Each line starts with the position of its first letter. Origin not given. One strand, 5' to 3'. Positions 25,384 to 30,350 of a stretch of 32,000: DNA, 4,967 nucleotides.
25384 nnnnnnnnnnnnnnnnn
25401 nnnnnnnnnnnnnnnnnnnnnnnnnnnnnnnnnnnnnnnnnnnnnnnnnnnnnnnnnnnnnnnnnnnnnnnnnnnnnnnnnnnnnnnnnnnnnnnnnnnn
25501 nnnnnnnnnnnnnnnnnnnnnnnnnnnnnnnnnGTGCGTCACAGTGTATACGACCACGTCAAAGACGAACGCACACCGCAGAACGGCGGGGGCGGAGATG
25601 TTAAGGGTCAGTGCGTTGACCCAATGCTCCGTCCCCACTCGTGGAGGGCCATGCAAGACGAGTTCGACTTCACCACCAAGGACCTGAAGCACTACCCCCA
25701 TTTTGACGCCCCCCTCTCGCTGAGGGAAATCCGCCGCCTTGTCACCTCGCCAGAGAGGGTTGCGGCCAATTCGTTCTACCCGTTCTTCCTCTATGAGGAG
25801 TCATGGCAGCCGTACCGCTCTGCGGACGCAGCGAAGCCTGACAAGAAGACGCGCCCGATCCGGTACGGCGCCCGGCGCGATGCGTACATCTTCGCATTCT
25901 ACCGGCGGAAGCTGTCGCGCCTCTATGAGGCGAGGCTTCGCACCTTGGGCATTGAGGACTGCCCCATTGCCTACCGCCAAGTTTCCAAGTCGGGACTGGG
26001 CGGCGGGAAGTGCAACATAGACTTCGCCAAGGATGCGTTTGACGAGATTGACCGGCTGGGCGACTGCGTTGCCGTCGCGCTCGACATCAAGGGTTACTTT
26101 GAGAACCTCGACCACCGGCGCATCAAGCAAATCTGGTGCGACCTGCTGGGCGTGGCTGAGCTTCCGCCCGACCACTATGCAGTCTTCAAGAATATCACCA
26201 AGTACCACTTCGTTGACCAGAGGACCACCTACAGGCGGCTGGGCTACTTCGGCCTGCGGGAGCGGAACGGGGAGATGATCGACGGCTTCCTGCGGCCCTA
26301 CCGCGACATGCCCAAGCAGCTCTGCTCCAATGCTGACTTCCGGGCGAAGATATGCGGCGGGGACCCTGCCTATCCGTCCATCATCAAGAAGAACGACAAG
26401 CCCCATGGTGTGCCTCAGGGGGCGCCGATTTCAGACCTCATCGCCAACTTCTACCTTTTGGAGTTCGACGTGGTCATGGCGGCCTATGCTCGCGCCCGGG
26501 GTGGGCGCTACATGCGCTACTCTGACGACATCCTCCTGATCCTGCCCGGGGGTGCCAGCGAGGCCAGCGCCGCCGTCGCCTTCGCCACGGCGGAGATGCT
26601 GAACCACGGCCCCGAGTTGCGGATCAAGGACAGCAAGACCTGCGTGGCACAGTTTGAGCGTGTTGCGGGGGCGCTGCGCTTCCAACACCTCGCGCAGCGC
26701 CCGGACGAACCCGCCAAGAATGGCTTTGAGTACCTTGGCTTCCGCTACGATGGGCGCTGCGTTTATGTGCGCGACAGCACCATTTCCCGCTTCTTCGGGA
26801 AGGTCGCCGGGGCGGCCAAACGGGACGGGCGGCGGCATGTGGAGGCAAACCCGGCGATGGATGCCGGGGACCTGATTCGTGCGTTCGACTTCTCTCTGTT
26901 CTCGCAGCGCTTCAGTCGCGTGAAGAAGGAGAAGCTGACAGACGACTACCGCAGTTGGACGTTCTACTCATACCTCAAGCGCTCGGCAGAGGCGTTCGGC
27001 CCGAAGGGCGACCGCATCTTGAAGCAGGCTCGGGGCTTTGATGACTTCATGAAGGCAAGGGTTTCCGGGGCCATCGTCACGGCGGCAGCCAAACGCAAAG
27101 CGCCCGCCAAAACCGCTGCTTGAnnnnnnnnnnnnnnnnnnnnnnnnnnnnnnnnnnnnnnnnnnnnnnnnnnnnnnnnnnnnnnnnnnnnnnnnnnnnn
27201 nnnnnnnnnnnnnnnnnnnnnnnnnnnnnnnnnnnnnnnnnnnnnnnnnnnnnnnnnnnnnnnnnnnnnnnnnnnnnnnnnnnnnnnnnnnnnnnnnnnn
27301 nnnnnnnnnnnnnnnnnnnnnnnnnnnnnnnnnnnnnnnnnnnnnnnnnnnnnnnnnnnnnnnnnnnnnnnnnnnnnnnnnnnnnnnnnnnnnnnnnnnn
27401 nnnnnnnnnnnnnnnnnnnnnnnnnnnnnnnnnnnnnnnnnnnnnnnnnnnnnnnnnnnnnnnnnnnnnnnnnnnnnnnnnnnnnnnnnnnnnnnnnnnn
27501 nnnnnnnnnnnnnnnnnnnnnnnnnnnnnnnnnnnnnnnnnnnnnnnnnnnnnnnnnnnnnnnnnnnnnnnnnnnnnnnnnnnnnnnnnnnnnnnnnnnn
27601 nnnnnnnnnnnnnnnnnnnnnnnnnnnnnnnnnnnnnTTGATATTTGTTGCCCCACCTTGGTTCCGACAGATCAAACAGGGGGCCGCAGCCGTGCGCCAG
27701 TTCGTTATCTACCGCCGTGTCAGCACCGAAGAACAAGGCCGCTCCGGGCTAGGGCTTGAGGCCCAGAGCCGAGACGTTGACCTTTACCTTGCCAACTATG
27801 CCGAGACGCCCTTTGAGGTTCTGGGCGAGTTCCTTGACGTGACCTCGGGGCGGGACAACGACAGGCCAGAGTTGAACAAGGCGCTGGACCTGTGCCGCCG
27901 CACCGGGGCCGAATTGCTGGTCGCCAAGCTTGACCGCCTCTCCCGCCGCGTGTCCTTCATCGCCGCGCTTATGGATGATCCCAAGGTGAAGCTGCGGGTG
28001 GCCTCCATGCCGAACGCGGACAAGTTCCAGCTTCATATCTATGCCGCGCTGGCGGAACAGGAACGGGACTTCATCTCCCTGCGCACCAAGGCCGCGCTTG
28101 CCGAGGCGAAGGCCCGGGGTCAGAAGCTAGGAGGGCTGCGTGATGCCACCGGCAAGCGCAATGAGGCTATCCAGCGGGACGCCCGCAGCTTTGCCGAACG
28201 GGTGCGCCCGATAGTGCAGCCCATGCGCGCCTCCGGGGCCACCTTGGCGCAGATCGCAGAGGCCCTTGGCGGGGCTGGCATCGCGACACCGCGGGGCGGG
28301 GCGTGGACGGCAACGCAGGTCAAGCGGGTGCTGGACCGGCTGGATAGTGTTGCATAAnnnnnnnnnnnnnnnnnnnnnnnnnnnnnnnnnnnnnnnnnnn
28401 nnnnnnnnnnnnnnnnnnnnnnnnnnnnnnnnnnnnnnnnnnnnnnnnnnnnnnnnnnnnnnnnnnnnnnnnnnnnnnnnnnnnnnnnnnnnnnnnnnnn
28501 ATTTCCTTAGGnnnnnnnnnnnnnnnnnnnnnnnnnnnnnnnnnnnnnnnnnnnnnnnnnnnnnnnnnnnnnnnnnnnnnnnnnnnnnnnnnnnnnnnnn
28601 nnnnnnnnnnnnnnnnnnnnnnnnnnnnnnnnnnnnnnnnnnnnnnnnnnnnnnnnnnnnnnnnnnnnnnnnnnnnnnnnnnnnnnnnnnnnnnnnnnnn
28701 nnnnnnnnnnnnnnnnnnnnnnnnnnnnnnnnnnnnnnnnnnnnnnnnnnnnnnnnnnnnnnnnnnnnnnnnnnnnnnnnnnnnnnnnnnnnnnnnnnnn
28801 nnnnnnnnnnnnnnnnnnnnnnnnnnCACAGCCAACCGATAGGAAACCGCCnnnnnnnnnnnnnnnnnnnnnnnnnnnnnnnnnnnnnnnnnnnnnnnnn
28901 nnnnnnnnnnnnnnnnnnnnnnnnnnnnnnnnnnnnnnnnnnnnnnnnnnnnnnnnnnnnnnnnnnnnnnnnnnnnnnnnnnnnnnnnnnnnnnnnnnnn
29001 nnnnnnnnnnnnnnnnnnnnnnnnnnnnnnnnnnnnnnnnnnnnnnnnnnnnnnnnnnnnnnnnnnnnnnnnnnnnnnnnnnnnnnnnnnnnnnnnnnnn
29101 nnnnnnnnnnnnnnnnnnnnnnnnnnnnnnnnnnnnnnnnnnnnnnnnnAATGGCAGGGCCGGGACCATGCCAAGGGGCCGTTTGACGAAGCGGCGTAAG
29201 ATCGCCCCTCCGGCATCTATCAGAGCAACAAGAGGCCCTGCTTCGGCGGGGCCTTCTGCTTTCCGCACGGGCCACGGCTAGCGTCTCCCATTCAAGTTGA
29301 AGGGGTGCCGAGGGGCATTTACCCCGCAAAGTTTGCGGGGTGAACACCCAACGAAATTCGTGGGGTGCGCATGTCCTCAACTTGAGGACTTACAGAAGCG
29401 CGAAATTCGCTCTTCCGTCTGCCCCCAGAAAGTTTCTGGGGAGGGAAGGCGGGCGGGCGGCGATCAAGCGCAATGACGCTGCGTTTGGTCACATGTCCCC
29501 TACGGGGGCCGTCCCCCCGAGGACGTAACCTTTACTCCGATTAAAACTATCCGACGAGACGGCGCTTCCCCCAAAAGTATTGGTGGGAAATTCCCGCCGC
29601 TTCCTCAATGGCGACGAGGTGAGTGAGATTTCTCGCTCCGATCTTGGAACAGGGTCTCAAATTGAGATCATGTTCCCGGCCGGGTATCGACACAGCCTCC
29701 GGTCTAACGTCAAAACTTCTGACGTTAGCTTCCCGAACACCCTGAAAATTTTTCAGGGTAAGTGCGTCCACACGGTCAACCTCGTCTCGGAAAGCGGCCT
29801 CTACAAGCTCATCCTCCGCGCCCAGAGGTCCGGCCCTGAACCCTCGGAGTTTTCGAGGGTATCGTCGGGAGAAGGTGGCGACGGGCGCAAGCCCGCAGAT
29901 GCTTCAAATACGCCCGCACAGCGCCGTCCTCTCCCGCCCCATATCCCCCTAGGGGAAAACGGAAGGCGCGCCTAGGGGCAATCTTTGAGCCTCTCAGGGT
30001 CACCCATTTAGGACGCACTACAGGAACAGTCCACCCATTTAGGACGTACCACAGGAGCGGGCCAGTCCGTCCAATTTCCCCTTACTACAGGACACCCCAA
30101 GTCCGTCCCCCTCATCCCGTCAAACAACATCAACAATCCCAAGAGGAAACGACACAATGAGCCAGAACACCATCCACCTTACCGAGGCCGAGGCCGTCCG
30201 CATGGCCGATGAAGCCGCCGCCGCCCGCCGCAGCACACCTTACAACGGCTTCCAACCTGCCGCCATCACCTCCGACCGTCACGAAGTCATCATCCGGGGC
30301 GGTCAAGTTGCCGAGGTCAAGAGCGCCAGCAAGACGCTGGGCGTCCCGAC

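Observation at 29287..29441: Phased array of six non-identical odd-length palindromes with an AA-N-TT core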

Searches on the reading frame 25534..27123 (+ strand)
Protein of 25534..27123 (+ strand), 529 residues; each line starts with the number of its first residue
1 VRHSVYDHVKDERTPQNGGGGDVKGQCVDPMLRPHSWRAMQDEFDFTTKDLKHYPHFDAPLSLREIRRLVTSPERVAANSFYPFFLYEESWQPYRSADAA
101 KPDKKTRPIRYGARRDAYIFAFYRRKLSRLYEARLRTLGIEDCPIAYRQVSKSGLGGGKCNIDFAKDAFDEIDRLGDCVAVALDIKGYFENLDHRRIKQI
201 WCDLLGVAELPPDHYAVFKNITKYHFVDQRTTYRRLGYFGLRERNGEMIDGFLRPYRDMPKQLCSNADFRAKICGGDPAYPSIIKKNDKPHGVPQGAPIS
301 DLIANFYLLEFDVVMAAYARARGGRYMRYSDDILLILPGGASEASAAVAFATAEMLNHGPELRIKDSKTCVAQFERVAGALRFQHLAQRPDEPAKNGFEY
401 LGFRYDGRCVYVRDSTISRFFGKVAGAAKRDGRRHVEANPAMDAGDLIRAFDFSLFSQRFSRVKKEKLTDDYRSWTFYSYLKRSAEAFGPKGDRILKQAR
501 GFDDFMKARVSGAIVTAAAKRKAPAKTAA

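Call 8: search_protein_families(library=pfam, proteins=[window:25534-27123:+], max_evalue=0.01)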
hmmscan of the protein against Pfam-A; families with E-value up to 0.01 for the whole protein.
window:25534-27123:+ (529 aa): 1 family
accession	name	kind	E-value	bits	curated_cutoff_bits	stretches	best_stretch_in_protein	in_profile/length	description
PF00078.32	RVT_1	-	1.4e-08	35.2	29.6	1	291-404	117-204/205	Reverse transcriptase (RNA-dependent DNA polymerase)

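Call 16: search_protein_families(library=padloc, proteins=[window:25534-27123:+], max_evalue=0.01)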
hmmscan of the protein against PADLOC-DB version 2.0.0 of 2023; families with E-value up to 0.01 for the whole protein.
window:25534-27123:+ (529 aa): 71 families (the best 25 are shown)
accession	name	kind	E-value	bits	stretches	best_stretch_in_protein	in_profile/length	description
PDLC03757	Drt2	-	2e-129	430.8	1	40-507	71-462/502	DRT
PDLC02173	Drt2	-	4.3e-89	297.6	1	52-426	12-349/425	-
PDLC01136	RT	-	2.9e-18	64.3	1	283-376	168-249/263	RT (reverse transcriptase)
PDLC03754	RT_UG17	-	2.6e-17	60.8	1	285-427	177-292/429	DRT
PDLC03759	RT_UG21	-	4e-13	46.9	1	291-373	191-266/503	DRT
PDLC03768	Drt3a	-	4.8e-13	47.3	1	284-405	176-267/411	DRT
PDLC02940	RT_II-A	-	1.3e-12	45.2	1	293-372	321-397/477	-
PDLC03750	RT_UG13b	-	2.2e-12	44.8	1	289-373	206-289/430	DRT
PDLC03740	RT_outgroup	-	4.4e-12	44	1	290-373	249-327/407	retron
PDLC02942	RT_III-A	-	7.2e-12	43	1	292-373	178-254/341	-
PDLC02949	RT_other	-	7.7e-12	43.2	1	290-373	312-390/481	-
PDLC03764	RT_UG26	-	1.3e-11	42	1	290-459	184-328/398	DRT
PDLC02063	Cas1_IIIb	-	2.2e-11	41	1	288-365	186-256/617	-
PDLC02944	RT_III-A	-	8.8e-11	39.6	1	287-371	198-283/597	-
PDLC03778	RT_UG39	-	9e-11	39.4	1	284-338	285-337/541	DRT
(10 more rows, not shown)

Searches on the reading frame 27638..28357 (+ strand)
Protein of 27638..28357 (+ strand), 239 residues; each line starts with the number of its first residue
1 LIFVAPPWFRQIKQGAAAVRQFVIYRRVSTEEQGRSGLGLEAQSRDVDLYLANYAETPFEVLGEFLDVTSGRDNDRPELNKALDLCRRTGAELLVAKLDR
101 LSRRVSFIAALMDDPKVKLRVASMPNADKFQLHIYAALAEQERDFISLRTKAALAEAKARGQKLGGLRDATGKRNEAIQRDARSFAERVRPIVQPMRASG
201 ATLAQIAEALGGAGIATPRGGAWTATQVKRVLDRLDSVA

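Call 8: search_protein_families(library=pfam, proteins=[window:27638-28357:+], max_evalue=0.01)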
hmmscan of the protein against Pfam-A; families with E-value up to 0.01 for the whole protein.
window:27638-28357:+ (239 aa): 2 families
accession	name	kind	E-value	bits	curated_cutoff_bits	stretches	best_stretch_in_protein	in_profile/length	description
PF00239.26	Resolvase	-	2.6e-25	89.6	23.3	1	23-162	2-144/145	Resolvase, N terminal domain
PF07508.19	Recombinase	-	0.00013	22.6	21.1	1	196-233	13-50/102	Recombinase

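Call 15: find_encoding_contigs(protein=window:27638-28357:+, flank=10000, max_places=10)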
Protein window:27638-28357:+ (239 aa): no gene with exactly this product is on record in the collection.

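Call 16: search_protein_families(library=padloc, proteins=[window:27638-28357:+], max_evalue=0.01)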
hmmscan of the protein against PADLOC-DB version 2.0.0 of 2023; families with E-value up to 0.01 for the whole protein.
window:27638-28357:+ (239 aa): 0 families

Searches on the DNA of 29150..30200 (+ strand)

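Call 9: search_dna_similar(query=window:29200-30160:+, collection=plasmids, mode=distant)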
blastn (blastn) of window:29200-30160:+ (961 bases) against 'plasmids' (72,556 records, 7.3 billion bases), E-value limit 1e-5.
No match.

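Call 10: search_dna_similar(query=window:29200-30160:+, collection=phages, mode=distant)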
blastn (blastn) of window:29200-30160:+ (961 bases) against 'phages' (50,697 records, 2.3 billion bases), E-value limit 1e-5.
No match.

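Call 42: search_rna_families(source=window, start=29150, end=30200, threshold=evalue, max_evalue=10)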
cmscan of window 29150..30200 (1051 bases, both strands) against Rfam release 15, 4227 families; matches with E-value up to 10: 10.
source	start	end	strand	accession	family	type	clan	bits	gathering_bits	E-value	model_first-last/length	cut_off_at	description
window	29218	29255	+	RF00195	RsmY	Gene; sRNA;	CL00106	18.9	57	0.04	79-121/121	no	RsmY RNA family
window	29855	29948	-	RF03600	MIR3627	Gene; miRNA;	-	18.3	64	0.64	1-89/89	no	MIR3627 microRNA precursor family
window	29861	29945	-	RF03408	mir-5890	Gene; miRNA;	-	15.8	54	3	1-78/78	no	mir-5890 microRNA precursor family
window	29934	29967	-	RF00705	mir-202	Gene; miRNA;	-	15.5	51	2.6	1-76/76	no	mir-202 microRNA precursor family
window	29765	29817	-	RF01119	sR32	Gene; snRNA; snoRNA; CD-box;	-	15.2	40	0.24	1-57/57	no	Small nucleolar RNA sR32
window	29321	29403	-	RF02837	anti-hemB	Gene; sRNA;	-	14.9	49.5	1.5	1-81/81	no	Burkholderia RNA 7 (anti-hemB)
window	29504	29544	-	RF01068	Guanidine-II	Cis-reg; riboswitch;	-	14.5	32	3.8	1-48/48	no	Guanidine-II riboswitch aptamer (mini-ykkC)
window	29168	29216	+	RF01924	mir-2774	Gene; miRNA;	-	14.4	51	3.7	1-67/67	no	mir-2774 microRNA precursor family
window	29439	29476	+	RF02040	HOTTIP_1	Gene; lncRNA;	-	13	50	6.2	1-57/57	no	HOXA transcript at the distal tip, conserved region 1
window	29579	29654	+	RF01225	ACA64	Gene; snRNA; snoRNA; HACA-box;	-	12.6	35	8.8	1-128/128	no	Small nucleolar RNA ACA64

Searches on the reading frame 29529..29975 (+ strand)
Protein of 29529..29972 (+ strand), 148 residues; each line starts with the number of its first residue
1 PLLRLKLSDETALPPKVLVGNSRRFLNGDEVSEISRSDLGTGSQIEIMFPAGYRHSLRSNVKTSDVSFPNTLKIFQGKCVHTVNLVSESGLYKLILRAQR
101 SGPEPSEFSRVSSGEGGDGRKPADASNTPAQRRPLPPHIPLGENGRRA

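Call 8: search_protein_families(library=pfam, proteins=[window:29580-29975:+], max_evalue=0.01)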
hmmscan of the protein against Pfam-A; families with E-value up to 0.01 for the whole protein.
window:29580-29975:+ (131 aa): 0 families

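Call 27: search_protein_families(library=phrogs, proteins=[window:29580-29975:+], max_evalue=0.01)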
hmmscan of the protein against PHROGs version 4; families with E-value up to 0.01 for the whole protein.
window:29580-29975:+ (131 aa): 0 families

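Call 80: search_protein_families(library=phrogs, proteins=[window:29529-29972:+], max_evalue=1)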
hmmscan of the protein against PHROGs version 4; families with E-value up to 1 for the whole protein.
seq(148 aa): 7 families
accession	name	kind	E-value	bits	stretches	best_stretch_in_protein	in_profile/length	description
phrog_2899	-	transcription regulation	0.029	15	1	79-100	66-87/263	anti-repressor Ant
phrog_463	-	transcription regulation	0.031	14.8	1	56-109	43-93/250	anti-repressor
phrog_2593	-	transcription regulation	0.034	14.9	1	81-101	90-110/255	anti-repressor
phrog_9976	-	transcription regulation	0.073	13.9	1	52-110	32-88/188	anti-repressor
phrog_130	-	transcription regulation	0.084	12.9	1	82-108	222-246/480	anti-repressor Ant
phrog_2977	-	transcription regulation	0.086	13.6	1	56-99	102-146/150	anti-repressor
phrog_25722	-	unknown function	0.32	11.8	1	79-100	63-84/150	-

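Call 81: search_protein_families(library=pfam, proteins=[window:29529-29972:+], max_evalue=1)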
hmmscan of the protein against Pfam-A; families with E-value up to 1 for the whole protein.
seq(148 aa): 1 family
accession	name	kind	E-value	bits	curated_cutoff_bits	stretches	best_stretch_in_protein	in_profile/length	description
PF02498.22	Bro-N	-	0.16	13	25.6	1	77-104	56-84/96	BRO family, N-terminal domain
